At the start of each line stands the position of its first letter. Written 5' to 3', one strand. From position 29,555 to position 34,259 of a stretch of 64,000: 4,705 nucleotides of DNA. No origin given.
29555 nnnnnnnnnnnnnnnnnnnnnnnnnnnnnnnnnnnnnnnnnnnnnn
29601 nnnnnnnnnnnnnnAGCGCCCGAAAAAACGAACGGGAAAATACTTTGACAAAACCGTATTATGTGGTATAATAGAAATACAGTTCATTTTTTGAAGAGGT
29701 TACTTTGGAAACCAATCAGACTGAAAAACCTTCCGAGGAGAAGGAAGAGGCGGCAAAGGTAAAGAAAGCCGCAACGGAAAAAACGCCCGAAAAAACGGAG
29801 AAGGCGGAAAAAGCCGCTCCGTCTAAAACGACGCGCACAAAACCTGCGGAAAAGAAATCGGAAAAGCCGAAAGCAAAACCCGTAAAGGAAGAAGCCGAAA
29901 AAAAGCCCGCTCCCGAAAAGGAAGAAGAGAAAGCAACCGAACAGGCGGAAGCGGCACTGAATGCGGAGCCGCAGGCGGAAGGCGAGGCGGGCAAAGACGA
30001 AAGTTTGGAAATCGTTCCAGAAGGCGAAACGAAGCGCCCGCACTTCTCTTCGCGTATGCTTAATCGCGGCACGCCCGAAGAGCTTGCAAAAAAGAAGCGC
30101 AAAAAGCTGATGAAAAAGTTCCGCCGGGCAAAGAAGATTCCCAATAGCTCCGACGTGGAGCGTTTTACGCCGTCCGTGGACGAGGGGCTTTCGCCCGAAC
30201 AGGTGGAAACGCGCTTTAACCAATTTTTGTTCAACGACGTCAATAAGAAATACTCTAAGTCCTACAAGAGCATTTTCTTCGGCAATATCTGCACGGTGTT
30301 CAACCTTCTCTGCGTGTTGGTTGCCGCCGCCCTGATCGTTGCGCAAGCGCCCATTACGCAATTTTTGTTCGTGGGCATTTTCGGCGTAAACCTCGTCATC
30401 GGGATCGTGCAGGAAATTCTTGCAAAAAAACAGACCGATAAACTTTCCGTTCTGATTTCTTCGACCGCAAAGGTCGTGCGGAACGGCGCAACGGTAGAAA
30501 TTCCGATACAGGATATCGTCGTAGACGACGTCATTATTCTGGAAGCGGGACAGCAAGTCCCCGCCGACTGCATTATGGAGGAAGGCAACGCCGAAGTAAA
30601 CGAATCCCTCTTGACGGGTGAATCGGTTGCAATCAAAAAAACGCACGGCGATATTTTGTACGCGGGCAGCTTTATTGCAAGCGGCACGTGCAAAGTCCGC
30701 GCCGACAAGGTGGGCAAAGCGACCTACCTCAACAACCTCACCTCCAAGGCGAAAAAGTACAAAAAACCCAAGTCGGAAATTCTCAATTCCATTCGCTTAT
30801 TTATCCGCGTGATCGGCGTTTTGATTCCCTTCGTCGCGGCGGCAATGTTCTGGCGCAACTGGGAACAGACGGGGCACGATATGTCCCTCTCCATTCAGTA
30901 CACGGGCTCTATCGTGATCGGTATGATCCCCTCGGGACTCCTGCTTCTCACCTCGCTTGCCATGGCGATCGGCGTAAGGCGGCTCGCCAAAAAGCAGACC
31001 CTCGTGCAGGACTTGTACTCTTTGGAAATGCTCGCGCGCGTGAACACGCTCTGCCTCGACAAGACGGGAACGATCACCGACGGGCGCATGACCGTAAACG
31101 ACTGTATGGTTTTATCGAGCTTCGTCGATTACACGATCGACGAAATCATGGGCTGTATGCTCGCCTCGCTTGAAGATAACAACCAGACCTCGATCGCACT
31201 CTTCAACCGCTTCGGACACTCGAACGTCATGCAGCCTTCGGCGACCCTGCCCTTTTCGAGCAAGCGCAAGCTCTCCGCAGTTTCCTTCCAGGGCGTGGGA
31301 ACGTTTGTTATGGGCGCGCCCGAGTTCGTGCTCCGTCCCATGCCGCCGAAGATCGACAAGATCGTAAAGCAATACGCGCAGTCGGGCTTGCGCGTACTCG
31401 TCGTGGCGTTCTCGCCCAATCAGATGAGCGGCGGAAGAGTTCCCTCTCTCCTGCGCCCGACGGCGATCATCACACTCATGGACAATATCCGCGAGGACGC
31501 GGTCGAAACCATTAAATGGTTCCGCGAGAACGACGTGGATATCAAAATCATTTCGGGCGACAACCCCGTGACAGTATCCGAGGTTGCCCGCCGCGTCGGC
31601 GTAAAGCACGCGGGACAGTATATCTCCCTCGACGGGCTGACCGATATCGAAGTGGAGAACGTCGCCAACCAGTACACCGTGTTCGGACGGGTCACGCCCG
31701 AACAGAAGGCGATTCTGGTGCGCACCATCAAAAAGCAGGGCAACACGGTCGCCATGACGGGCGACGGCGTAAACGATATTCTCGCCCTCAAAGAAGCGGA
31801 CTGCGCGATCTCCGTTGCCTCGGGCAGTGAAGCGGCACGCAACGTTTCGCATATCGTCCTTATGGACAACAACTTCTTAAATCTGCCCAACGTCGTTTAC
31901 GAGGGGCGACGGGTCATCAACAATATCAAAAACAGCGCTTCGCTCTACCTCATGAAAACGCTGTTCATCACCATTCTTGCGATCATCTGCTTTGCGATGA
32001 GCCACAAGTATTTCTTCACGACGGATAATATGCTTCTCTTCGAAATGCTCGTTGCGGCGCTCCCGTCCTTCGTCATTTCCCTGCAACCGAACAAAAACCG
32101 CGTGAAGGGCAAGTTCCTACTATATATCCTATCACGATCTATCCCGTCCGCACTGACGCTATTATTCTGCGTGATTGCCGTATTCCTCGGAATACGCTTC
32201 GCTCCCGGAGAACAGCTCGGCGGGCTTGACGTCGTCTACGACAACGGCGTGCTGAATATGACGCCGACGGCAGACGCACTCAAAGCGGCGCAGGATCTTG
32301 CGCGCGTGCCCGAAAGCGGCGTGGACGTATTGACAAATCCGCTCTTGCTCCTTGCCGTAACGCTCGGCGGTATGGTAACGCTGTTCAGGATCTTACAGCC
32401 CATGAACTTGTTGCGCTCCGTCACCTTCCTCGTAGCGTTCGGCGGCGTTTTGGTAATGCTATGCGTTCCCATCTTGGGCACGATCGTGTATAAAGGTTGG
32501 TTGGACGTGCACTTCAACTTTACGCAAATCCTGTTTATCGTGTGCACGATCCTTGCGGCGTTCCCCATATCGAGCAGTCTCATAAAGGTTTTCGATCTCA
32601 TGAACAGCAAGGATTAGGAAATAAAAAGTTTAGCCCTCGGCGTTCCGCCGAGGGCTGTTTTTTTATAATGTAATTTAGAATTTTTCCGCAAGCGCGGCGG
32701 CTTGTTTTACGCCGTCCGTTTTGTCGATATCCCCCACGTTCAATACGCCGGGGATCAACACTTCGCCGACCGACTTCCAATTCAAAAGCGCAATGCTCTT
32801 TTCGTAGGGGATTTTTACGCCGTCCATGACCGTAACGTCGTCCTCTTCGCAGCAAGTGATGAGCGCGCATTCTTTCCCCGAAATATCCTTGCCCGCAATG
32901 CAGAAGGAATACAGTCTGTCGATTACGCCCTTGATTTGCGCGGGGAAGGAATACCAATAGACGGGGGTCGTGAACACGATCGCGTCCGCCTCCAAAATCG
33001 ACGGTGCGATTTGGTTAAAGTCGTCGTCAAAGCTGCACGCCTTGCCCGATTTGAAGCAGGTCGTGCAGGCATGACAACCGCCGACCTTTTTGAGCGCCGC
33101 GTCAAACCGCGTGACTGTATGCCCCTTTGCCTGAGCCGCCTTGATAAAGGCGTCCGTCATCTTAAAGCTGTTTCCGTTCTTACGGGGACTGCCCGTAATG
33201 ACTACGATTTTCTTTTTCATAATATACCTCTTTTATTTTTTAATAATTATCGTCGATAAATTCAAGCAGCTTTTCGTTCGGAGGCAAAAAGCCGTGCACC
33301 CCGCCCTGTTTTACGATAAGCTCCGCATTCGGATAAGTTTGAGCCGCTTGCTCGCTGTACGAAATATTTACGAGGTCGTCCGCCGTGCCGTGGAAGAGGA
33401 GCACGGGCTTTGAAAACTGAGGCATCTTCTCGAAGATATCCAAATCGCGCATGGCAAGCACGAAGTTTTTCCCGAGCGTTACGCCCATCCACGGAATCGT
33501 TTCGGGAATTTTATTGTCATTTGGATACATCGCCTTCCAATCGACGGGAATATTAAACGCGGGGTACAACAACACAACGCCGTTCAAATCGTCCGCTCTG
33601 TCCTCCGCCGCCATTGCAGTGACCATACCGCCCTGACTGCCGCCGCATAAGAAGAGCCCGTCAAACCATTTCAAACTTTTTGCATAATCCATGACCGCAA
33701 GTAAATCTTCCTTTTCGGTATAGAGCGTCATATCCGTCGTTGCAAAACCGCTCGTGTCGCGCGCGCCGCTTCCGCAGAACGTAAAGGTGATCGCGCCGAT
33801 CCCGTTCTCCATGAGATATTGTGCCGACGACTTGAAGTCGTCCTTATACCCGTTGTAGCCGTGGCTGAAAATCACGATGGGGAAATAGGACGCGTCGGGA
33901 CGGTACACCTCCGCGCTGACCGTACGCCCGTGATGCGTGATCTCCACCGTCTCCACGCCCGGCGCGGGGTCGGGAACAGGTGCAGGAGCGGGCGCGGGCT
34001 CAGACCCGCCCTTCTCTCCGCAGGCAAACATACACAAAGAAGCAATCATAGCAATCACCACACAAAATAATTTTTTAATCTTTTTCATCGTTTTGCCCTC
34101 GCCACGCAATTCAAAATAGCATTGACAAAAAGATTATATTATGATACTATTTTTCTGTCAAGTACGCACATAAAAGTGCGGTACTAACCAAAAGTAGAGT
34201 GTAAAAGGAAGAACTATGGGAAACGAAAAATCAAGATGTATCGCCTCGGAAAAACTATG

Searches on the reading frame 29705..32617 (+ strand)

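Call 8: search_protein_families(library=pfam, proteins=[window:29705-32617:+], max_evalue=0.001)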
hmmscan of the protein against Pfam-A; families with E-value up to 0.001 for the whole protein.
window:29705-32617:+ (970 aa): 2 families
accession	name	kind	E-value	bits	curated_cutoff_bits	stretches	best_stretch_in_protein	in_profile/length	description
PF00122.25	E1-E2_ATPase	-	1.1e-44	152.5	28.1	1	250-430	2-181/181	E1-E2 ATPase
PF00702.32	Hydrolase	-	1.3e-19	71.8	26.4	1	447-699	2-191/191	haloacid dehalogenase-like hydrolase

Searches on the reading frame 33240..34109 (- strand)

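Call 8: search_protein_families(library=pfam, proteins=[window:33240-34109:-], max_evalue=0.001)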
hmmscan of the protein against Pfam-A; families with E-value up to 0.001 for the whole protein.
window:33240-34109:- (289 aa): 7 families
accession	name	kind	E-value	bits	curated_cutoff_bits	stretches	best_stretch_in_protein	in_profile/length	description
PF12146.15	Hydrolase_4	-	3.3e-18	66.3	27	2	78-197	6-122/239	Serine aminopeptidase, S33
PF00561.26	Abhydrolase_1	-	1.1e-10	42.1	25.8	1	77-196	1-110/245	alpha/beta hydrolase fold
PF00326.27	Peptidase_S9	-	4.6e-10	39.8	22.6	1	92-273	3-188/213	Prolyl oligopeptidase family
PF02129.25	Peptidase_S15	-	1.3e-05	25.4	23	1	62-185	3-130/262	X-Pro dipeptidyl-peptidase (S15 family)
PF20408.4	Abhydrolase_11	-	4.1e-05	23.8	27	0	79-183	5-108/193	Alpha/beta hydrolase domain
PF03959.19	FSH1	-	8.6e-05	22.7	21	1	133-276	86-202/211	Serine hydrolase (FSH1)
PF01738.24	DLH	-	0.00037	20.6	21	0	66-279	3-193/217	Dienelactone hydrolase family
